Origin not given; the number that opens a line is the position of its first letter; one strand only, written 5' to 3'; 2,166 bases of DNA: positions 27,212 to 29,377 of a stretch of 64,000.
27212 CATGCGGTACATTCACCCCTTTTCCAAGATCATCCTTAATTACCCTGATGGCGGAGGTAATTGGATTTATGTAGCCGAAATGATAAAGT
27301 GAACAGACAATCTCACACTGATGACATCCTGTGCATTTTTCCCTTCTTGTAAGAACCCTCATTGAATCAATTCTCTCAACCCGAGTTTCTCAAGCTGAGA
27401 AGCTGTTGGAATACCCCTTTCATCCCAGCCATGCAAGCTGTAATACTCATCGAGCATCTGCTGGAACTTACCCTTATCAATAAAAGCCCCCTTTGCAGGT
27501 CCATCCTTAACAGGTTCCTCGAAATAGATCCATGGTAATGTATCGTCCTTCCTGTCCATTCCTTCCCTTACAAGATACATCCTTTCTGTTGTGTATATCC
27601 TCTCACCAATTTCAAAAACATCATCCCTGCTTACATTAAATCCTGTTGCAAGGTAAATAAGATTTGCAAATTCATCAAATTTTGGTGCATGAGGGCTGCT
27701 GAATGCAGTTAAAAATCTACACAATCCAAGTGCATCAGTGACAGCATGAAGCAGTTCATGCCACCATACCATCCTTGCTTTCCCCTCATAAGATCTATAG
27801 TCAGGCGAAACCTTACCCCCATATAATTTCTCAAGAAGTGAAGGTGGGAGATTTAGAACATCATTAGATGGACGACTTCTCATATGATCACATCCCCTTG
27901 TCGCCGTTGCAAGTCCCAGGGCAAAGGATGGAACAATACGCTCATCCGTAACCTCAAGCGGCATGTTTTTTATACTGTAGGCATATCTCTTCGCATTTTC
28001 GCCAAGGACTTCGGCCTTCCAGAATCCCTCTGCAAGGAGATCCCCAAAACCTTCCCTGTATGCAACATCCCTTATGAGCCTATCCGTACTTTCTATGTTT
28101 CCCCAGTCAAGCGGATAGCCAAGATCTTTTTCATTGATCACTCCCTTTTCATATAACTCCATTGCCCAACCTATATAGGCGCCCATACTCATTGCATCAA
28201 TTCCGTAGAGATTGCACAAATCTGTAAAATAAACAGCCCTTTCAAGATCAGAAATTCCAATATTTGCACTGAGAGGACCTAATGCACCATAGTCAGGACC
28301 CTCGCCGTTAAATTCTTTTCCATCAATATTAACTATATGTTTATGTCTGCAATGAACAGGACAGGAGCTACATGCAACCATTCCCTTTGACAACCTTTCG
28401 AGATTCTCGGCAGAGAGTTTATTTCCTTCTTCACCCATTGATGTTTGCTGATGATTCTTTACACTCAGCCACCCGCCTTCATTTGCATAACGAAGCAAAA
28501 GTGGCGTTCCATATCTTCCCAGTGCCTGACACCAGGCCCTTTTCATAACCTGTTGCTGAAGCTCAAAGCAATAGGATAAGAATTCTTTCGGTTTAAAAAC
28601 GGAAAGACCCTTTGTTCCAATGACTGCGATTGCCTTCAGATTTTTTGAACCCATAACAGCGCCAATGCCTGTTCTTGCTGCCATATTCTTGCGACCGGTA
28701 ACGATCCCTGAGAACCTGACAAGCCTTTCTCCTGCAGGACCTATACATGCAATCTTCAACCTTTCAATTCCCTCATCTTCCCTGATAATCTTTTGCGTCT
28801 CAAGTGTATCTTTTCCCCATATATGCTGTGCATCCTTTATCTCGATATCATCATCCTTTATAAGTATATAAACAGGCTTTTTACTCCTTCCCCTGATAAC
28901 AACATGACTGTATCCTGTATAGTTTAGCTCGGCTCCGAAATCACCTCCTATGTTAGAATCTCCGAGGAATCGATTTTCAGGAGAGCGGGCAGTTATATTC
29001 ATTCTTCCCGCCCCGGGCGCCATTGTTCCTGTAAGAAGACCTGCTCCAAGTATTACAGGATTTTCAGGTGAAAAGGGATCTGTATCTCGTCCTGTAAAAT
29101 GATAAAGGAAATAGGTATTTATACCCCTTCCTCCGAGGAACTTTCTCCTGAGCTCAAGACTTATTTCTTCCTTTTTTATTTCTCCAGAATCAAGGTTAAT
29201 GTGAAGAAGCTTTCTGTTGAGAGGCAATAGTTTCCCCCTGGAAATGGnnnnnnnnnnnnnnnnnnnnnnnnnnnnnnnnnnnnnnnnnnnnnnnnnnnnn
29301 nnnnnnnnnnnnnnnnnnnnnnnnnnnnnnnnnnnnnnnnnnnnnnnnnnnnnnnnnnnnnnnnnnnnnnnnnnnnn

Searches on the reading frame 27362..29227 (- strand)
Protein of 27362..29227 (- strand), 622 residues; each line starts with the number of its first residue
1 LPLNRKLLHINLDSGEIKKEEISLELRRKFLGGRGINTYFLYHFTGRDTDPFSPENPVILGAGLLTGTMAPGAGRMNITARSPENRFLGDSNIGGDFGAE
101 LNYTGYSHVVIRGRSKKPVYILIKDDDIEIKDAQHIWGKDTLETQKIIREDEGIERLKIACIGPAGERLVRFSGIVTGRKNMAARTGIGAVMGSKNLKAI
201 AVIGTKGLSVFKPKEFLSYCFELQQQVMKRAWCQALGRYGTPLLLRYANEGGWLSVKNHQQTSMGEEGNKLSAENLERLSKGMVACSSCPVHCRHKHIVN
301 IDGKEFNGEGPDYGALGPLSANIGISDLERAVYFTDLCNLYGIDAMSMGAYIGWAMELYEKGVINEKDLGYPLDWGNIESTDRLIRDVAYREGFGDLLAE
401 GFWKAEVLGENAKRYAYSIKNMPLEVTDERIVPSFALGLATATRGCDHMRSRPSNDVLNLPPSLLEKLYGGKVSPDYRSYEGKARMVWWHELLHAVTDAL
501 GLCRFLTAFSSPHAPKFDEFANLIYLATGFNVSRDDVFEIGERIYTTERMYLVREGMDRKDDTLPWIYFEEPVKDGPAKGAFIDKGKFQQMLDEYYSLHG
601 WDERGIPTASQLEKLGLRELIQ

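Call 107: search_protein_families(library=pfam, proteins=[window:27362-29227:-], max_evalue=0.00001)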
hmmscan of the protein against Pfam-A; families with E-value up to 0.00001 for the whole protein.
window:27362-29227:- (622 aa): 2 families
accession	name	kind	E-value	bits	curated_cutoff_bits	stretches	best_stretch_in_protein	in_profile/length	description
PF01314.23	AFOR_C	-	2.1e-112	376.5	27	1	222-617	5-385/385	Aldehyde ferredoxin oxidoreductase, domains 2 & 3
PF02730.20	AFOR_N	-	3.4e-74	249.3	29.8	1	6-205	2-199/199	Aldehyde ferredoxin oxidoreductase, N-terminal domain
